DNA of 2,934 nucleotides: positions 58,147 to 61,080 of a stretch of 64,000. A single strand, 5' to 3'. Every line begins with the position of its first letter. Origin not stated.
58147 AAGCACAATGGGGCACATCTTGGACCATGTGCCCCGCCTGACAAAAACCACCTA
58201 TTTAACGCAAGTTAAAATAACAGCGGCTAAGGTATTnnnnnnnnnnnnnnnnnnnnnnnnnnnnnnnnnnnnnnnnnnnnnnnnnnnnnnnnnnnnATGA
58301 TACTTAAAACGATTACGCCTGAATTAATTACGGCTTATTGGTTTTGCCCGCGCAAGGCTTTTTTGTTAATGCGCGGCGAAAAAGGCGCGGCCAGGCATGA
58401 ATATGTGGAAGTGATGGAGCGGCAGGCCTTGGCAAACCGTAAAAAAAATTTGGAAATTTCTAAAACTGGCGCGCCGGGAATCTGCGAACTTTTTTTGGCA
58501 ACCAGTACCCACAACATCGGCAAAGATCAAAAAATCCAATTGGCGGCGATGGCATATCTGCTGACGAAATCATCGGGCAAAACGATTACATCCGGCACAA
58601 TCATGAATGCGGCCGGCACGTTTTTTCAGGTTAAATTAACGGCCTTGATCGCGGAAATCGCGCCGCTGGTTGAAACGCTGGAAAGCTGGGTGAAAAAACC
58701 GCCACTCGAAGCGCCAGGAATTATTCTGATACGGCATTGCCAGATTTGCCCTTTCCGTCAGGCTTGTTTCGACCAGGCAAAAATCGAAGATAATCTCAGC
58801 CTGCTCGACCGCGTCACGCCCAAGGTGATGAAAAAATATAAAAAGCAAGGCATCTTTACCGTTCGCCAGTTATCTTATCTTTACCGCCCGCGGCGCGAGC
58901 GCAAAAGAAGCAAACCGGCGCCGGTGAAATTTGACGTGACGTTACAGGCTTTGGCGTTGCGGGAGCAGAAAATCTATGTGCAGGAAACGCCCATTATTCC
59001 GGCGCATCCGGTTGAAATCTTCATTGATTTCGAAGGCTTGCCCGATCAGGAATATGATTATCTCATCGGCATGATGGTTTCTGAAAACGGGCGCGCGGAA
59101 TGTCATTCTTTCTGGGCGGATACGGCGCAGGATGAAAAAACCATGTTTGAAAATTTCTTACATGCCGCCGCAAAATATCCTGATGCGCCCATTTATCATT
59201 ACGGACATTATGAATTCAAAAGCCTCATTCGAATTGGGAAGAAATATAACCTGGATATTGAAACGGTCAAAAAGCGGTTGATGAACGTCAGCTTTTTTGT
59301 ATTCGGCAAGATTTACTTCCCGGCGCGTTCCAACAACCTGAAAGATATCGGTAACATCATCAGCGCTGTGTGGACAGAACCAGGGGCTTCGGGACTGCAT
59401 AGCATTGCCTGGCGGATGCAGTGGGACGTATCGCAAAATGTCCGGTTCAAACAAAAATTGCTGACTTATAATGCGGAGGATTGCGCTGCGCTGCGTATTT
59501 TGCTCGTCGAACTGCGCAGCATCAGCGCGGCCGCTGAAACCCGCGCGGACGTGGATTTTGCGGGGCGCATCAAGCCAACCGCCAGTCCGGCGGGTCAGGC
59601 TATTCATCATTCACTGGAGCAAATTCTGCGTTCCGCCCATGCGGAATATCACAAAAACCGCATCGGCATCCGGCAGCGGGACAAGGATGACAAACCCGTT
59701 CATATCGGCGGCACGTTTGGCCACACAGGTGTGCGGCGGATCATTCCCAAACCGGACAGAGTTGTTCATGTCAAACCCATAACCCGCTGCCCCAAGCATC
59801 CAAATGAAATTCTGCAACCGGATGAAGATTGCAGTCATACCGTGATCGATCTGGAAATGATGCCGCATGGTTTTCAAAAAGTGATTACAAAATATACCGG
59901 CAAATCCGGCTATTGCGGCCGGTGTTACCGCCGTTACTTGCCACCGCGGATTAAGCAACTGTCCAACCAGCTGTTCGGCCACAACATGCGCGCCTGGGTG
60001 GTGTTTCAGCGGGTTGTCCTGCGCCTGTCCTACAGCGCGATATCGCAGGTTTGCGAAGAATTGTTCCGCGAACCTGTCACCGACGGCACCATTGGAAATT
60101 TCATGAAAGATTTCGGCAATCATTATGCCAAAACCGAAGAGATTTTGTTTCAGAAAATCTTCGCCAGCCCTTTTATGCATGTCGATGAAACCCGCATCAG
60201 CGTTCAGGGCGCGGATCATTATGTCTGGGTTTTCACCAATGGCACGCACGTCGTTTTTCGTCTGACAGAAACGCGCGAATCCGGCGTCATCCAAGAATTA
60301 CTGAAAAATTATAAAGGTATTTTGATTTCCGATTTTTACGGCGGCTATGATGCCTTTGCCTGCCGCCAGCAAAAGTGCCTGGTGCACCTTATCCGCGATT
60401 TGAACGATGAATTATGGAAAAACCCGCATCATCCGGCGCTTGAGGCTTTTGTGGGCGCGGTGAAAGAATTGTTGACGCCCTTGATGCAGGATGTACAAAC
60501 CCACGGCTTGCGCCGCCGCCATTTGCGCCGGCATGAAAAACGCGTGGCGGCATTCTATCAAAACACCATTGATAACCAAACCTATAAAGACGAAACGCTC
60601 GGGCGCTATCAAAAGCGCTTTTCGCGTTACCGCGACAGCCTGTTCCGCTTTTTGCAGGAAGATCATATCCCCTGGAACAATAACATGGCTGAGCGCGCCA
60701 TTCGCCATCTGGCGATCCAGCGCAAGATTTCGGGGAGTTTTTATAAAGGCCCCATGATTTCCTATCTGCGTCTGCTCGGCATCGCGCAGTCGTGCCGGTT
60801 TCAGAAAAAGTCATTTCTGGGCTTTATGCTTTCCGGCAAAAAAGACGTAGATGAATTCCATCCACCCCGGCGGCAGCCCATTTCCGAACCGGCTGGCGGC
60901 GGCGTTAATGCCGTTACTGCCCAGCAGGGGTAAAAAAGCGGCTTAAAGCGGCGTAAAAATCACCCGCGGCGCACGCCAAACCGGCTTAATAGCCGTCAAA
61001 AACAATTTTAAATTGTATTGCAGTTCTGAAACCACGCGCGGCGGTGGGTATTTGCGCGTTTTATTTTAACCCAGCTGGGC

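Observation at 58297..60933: One 878-codon ORF fuses a Cas4/RecB-like nuclease and RNase H-like module to an IS66-type DDE transposase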

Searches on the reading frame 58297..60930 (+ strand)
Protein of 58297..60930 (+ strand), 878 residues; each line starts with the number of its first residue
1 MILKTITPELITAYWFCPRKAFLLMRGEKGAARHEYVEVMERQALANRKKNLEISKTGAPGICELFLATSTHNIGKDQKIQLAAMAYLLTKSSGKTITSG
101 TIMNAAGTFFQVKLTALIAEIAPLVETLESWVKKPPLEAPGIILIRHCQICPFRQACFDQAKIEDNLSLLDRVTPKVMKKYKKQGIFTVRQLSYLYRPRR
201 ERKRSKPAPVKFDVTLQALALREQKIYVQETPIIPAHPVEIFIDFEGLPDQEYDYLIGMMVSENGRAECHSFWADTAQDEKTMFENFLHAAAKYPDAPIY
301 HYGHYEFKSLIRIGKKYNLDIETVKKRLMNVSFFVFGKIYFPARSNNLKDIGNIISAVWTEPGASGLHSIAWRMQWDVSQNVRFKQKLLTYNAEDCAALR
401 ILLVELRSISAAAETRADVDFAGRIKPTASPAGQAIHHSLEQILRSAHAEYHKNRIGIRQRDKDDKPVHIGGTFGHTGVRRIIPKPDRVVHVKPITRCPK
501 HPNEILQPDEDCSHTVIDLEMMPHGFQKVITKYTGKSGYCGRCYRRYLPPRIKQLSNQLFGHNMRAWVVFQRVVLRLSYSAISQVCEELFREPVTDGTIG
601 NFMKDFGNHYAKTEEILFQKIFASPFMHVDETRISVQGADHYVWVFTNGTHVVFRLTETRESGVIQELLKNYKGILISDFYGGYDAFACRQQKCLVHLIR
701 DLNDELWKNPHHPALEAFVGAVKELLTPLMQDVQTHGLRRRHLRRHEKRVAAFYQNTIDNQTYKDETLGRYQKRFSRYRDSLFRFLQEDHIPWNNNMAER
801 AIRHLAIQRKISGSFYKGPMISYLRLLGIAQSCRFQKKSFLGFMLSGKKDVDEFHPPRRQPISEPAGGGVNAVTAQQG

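Call 3: search_protein_families(library=pfam, proteins=[window:58297-60930:+], max_evalue=1)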
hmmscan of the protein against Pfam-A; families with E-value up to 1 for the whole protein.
window:58297-60930:+ (878 aa): 6 families
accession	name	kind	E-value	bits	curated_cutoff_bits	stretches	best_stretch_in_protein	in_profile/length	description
PF03050.20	DDE_Tnp_IS66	-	1.4e-37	130.1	23.1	1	559-815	3-276/284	Transposase IS66 family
PF13482.12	RNase_H_2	-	2.7e-21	76.6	22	1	241-405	1-163/165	RNase_H superfamily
PF01930.23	Cas_Cas4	-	0.0042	17.6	22.7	1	10-158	4-159/160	Domain of unknown function DUF83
PF13610.12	DDE_Tnp_IS240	-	0.013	16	27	1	627-670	4-49/139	DDE domain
PF02373.28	JmjC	-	0.083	13.8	24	1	579-657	25-105/114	JmjC domain, hydroxylase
PF11898.13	DUF3418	-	0.11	11.6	25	1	736-789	70-123/582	Domain of unknown function (DUF3418)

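Call 4: search_protein_families(library=ncbifam, proteins=[window:58297-60930:+], max_evalue=1)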
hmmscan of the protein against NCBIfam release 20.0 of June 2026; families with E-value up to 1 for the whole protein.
window:58297-60930:+ (878 aa): 5 families
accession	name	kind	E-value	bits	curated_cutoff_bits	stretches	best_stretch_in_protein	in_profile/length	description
NF033517.1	transpos_IS66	equivalog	1.7e-57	195.3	180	1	475-834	3-370/387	IS66 family transposase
TIGR03491.1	TIGR03491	subfamily_domain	5.8e-56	190.4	97.45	1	72-401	120-457/462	TM0106 family RecB-like putative nuclease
NF041731.2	transpos_ISH6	equivalog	1.5e-07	30.5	240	1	573-805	124-376/414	ISH6 family transposase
NF033587.1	transpos_IS6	equivalog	3e-07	30.4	125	1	563-671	9-116/202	IS6 family transposase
TIGR00372.1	cas4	equivalog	2.3e-05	24.3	65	1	76-157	96-178/180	CRISPR-associated protein Cas4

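Call 5: find_homologous_proteins(query=window:58297-60930:+, max_evalue=0.00001)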
Query window:58297-60930:+ (878 aa): 1455 proteins with E <= 0.00001 among 8000 candidates; the best 120 are listed.
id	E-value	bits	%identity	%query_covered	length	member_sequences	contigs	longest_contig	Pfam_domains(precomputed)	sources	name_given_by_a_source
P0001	0.0e+0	2056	100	100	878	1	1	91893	PF03050.21,PF13482.13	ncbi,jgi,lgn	-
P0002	0.0e+0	1089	52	98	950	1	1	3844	PF03050.21,PF13482.13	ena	-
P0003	0.0e+0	1072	51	99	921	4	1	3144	PF03050.21,PF13482.13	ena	-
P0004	0.0e+0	1064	51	98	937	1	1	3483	PF03050.21,PF13482.13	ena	-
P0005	0.0e+0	1056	52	97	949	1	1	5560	PF03050.21,PF13482.13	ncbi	-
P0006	0.0e+0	1056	56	92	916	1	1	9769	PF03050.21,PF13482.13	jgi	jgi:predicted RecB family nuclease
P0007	0.0e+0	1054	50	98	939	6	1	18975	PF03050.21,PF13482.13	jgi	jgi:predicted RecB family nuclease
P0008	0.0e+0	1043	50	99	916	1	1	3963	PF03050.21,PF13482.13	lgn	-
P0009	0.0e+0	1028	51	98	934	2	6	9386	PF03050.21,PF13482.13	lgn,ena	-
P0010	0.0e+0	1028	50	99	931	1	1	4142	PF03050.21,PF13482.13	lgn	-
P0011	3.2e-298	1010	51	98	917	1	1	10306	PF03050.21,PF13482.13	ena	-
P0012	1.2e-297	1008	48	99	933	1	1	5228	PF03050.21,PF13482.13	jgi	jgi:predicted RecB family nuclease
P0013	6.1e-297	1006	50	98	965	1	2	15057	PF03050.21,PF13482.13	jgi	-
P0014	5.8e-295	999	50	99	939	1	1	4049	PF03050.21,PF13482.13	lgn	-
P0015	4.4e-293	993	50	98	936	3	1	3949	PF03050.21,PF13482.13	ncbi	-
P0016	7.7e-293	992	49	99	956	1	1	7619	PF03050.21,PF13482.13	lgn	-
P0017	8.1e-293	992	49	98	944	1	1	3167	PF03050.21,PF13482.13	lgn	-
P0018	1.3e-292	991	48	98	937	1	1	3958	PF03050.21,PF13482.13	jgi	jgi:predicted RecB family nuclease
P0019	1.4e-292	991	49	98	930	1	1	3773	PF03050.21,PF13482.13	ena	-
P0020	9.5e-292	988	49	99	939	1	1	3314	PF03050.21,PF13482.13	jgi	jgi:predicted RecB family nuclease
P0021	2.5e-290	984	49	98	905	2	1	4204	PF03050.21,PF13482.13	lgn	-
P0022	3.0e-289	980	49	98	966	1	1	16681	PF03050.21,PF13482.13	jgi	jgi:predicted RecB family nuclease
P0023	1.2e-288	978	48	98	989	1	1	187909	PF03050.21,PF13482.13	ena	-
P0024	4.4e-288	976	48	98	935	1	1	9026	PF03050.21,PF13482.13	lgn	-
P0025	7.9e-287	972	48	97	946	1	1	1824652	PF03050.21,PF13482.13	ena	-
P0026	1.8e-286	971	49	98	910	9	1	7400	PF03050.21,PF13482.13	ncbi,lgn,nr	ncbi:MAG: TM0106 family RecB-like putative nuclease [Deltaproteobacteria bacterium]|nr:TM0106 family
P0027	1.3e-285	968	48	98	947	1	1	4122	PF03050.21,PF13482.13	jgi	jgi:predicted RecB family nuclease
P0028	4.6e-285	966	47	99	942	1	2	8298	PF03050.21,PF13482.13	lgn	-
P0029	1.3e-283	962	52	91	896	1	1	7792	PF03050.21,PF13482.13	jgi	jgi:predicted RecB family nuclease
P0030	2.8e-283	960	46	99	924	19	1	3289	PF03050.21,PF13482.13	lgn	-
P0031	2.3e-282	957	52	91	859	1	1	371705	PF03050.21,PF13482.13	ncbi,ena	-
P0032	3.1e-282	957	48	97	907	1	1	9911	PF03050.21,PF13482.13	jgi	jgi:predicted RecB family nuclease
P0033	1.4e-281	955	47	98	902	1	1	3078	PF03050.21,PF13482.13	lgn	-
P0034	1.9e-281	954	47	98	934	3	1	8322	PF03050.21,PF13482.13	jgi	jgi:predicted RecB family nuclease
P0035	6.7e-281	953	46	99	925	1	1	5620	PF03050.21,PF13482.13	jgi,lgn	jgi:predicted RecB family nuclease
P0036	1.1e-275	935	47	98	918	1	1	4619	PF03050.21,PF13482.13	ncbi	-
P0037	6.7e-275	933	45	99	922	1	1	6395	PF03050.21,PF13482.13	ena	-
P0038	7.0e-275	933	47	98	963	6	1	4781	PF03050.21,PF13482.13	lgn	-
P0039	7.1e-274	929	46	98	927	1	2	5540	PF03050.21,PF13482.13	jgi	jgi:predicted RecB family nuclease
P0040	1.2e-273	929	45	99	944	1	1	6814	PF03050.21,PF13482.13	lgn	-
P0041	7.5e-273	926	46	98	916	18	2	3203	PF03050.21,PF13482.13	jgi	jgi:predicted RecB family nuclease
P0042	3.8e-272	924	50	88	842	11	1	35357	PF03050.21,PF13482.13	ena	-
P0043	2.4e-271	921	46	98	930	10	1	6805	PF03050.21,PF13482.13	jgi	jgi:predicted RecB family nuclease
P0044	3.2e-271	920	46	98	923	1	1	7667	PF03050.21,PF13482.13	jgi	jgi:predicted RecB family nuclease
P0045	1.7e-270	918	44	98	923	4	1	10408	PF03050.21,PF13482.13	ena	-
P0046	2.3e-270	918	45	98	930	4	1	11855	PF03050.21,PF13482.13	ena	-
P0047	2.6e-270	917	46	98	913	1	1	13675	PF03050.21,PF13482.13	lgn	-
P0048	9.6e-270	916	46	98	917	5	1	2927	PF03050.21,PF13482.13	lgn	-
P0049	2.8e-269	914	46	98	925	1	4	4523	PF03050.21,PF13482.13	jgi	jgi:predicted RecB family nuclease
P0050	3.3e-269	914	46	97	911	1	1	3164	PF03050.21,PF13482.13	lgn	-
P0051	4.5e-269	913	45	98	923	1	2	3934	PF03050.21,PF13482.13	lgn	-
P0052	6.0e-269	913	46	99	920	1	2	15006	PF03050.21,PF13482.13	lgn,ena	-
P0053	1.1e-268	912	55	79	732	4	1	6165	PF03050.21,PF13482.13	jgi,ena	-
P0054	1.2e-268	912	46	98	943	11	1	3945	PF03050.21,PF13482.13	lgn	-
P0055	1.7e-268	912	45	98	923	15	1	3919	PF03050.21,PF13482.13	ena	-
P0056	2.0e-268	911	46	98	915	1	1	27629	PF03050.21,PF13482.13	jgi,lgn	jgi:predicted RecB family nuclease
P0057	5.6e-268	910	45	98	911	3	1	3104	PF03050.21,PF13482.13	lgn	-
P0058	7.2e-268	909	49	92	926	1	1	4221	PF03050.21,PF01930.24,PF13482.13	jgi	-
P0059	7.0e-267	906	47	97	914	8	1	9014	PF03050.21,PF13482.13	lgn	-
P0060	2.8e-266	904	45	98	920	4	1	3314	PF03050.21,PF13482.13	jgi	jgi:predicted RecB family nuclease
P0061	4.0e-266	904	45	98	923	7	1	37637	PF03050.21,PF13482.13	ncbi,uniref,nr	ncbi:TM0106 family RecB-like putative nuclease [Candidatus Methanoperedens nitratireducens]|uniref:P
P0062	7.9e-266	903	44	98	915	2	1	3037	PF03050.21,PF13482.13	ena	-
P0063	8.7e-266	903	45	99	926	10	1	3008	PF03050.21,PF13482.13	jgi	jgi:predicted RecB family nuclease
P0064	1.4e-265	902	47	97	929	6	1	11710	PF03050.21,PF13482.13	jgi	-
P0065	1.7e-265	902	45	98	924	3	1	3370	PF03050.21,PF13482.13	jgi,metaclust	metaclust:\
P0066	1.9e-265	901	47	97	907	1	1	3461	PF03050.21,PF13482.13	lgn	-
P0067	2.2e-265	901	48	91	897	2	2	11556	PF03050.21,PF13482.13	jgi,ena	-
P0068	2.3e-265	901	45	98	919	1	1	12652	PF03050.21,PF13482.13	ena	-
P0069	2.5e-265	901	47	96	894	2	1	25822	PF03050.21,PF13482.13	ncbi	-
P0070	1.1e-264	899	48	92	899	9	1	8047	PF03050.21,PF13482.13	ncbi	-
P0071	1.3e-264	899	45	99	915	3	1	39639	PF03050.21,PF13482.13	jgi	jgi:predicted RecB family nuclease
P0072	2.0e-264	898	56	79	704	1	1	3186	PF03050.21,PF13482.13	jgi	jgi:hypothetical protein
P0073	2.3e-264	898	47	99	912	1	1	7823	PF03050.21,PF13482.13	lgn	-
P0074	4.6e-264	897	47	97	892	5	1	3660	PF03050.21,PF13482.13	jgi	-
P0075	8.4e-264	896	45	98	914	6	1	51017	PF03050.21,PF13482.13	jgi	jgi:predicted RecB family nuclease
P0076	8.8e-264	896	47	99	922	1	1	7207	PF03050.21,PF13482.13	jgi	jgi:predicted RecB family nuclease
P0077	1.7e-262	892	45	98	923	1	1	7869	PF03050.21,PF13482.13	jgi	jgi:predicted RecB family nuclease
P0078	2.3e-262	891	46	97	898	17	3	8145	PF03050.21,PF13482.13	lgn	-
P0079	2.9e-262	891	45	97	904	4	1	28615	PF03050.21,PF13482.13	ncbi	ncbi:MAG TPA: IS66 family transposase [Planctomycetaceae bacterium]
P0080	3.4e-262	891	46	99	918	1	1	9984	PF03050.21,PF13482.13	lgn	-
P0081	3.5e-262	891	45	99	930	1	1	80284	PF03050.21,PF13482.13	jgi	jgi:predicted RecB family nuclease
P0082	4.9e-262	890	45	97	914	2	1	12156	PF03050.21,PF13482.13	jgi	jgi:predicted RecB family nuclease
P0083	1.5e-261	889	44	98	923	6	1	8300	PF03050.21,PF13482.13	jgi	jgi:predicted RecB family nuclease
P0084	2.0e-261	888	45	97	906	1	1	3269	PF03050.21,PF13482.13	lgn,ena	-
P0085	2.4e-261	888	44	97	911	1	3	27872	PF03050.21,PF13482.13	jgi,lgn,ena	jgi:predicted RecB family nuclease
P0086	3.0e-261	888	45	99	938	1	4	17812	PF03050.21,PF13482.13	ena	-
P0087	1.5e-260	885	45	98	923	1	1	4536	PF03050.21,PF13482.13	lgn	-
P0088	3.3e-260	884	44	97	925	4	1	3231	PF03050.21,PF13482.13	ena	-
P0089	3.6e-260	884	44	98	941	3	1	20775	PF03050.21,PF13482.13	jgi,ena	-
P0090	3.8e-260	884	45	97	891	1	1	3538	PF03050.21,PF13482.13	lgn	-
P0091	6.6e-260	883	44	97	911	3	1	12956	PF03050.21,PF13482.13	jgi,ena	-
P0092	1.2e-259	882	48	91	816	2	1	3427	PF03050.21,PF13482.13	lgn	-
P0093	2.3e-259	881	49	91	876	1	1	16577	PF03050.21,PF13482.13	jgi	jgi:predicted RecB family nuclease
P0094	2.6e-259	881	44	98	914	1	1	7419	PF03050.21,PF13482.13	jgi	jgi:predicted RecB family nuclease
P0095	4.1e-259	880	44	98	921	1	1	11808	PF03050.21,PF13482.13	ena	-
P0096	5.9e-259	880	44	98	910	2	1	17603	PF03050.21,PF13610.13,PF13482.13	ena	-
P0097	1.2e-258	879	48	90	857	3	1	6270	PF03050.21,PF13482.13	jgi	-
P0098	1.2e-258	879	44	98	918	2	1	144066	PF03050.21,PF13482.13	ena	-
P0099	1.8e-258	878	55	79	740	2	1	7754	PF03050.21,PF13482.13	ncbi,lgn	-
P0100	1.8e-258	878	44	97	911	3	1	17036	PF03050.21,PF13482.13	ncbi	-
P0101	1.9e-258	878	43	98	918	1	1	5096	PF03050.21,PF13482.13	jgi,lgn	jgi:predicted RecB family nuclease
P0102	2.0e-258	878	46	97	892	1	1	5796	PF03050.21,PF13482.13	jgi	-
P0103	2.9e-258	878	44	97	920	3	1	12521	PF03050.21,PF13482.13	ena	-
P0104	7.2e-258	876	44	98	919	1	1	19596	PF03050.21,PF13482.13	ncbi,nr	ncbi:MAG: IS66 family transposase [Planctomycetes bacterium]|nr:IS66 family transposase [Planctomyce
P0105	1.2e-257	876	50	82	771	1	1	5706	PF03050.21,PF13482.13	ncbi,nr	ncbi:MAG: TM0106 family RecB-like putative nuclease, partial [Deltaproteobacteria bacterium]|nr:TM01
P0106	1.5e-257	875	44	97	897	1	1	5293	PF03050.21,PF13482.13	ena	-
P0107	1.5e-257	875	45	97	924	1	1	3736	PF03050.21,PF13482.13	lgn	-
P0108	4.5e-257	874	44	98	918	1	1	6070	PF03050.21,PF13482.13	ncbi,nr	ncbi:MAG: IS66 family transposase [Chloroflexi bacterium]|nr:IS66 family transposase [Chloroflexota 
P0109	4.6e-257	874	43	99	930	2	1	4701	PF03050.21,PF13482.13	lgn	-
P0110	5.6e-257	873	43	98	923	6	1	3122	PF03050.21,PF13482.13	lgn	-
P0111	5.8e-257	873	43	99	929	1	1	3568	PF03050.21,PF13482.13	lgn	-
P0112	6.1e-257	873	43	97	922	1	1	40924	PF03050.21,PF13482.13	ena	-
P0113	6.2e-257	873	42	98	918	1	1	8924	PF03050.21,PF13482.13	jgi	-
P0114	1.1e-256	872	44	98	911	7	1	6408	PF03050.21,PF13482.13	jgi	-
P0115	1.2e-256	872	44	98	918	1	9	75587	PF03050.21,PF13482.13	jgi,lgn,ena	-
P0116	1.6e-256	872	44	97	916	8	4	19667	PF03050.21,PF13482.13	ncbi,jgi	jgi:predicted RecB family nuclease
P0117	2.4e-256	871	45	98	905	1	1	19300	PF03050.21,PF13482.13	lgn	-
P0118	2.8e-256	871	47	91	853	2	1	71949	PF03050.21,PF13482.13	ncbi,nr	ncbi:MAG: TM0106 family RecB-like putative nuclease [Phycisphaerae bacterium]|nr:TM0106 family RecB-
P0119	3.0e-256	871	42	97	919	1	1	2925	PF03050.21,PF13482.13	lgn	-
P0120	3.2e-256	871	44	97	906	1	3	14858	PF03050.21,PF13482.13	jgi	jgi:predicted RecB family nuclease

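Call 6: search_solved_structures(query=window:58297-60930:+, max_evalue=1, show_alignments=2)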
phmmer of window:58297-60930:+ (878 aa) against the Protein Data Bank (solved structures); distinct sequences matched with E-value up to 1: 3.
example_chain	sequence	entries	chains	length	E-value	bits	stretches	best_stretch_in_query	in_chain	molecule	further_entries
2j4b_A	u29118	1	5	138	0.37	12.1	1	569-670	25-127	TRANSCRIPTION INITIATION FACTOR TFIID SUBUNIT 72/90-100 KDA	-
10eg_B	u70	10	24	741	0.94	10.7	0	603-644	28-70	Photosystem I P700 chlorophyll a apoprotein A2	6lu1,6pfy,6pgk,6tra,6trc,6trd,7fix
1jb0_B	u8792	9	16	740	0.96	10.7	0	603-644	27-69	PHOTOSYSTEM I P700 CHLOROPHYLL A APOPROTEIN A2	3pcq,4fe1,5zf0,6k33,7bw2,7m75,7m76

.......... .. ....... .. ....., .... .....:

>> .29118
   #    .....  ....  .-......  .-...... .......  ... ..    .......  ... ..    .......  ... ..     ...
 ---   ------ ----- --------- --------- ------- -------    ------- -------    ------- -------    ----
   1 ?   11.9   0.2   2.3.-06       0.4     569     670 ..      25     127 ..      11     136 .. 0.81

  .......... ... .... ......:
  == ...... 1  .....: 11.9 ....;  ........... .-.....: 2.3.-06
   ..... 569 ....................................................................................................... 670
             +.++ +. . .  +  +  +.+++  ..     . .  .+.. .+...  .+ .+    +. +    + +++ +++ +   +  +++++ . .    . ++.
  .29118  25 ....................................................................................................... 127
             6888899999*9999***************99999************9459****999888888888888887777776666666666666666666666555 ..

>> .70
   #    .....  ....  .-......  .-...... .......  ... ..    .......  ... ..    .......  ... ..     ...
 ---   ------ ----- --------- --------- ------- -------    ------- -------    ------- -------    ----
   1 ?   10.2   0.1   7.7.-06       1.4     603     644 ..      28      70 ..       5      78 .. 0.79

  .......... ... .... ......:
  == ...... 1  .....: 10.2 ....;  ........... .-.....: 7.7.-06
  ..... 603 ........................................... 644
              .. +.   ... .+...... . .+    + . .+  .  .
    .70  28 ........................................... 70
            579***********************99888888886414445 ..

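Call 7: find_encoding_contigs(protein=P0001, flank=10000, max_places=6)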
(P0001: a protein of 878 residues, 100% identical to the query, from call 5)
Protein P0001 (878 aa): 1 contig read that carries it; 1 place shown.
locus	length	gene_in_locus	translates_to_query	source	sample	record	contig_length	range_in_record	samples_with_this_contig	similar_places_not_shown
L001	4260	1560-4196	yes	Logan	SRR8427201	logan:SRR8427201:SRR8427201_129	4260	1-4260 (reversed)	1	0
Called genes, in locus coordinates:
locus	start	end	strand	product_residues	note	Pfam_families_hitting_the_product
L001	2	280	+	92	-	?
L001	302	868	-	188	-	-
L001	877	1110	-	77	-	-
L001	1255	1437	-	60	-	-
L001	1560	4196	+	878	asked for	PF13482:RNase_H_2, PF03050:DDE_Tnp_IS66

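Call 18: find_related_loci(query=window:58297-60930:+, collection=genome_contigs, flank=6000)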
Query window:58297-60930:+ (878 aa) in genome_contigs; peptide patterns used: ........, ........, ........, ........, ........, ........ (x = any residue, [..] = any of these).
96 stretches matched a pattern, but none encodes a relative of the query by tblastn (E <= 1e-3).
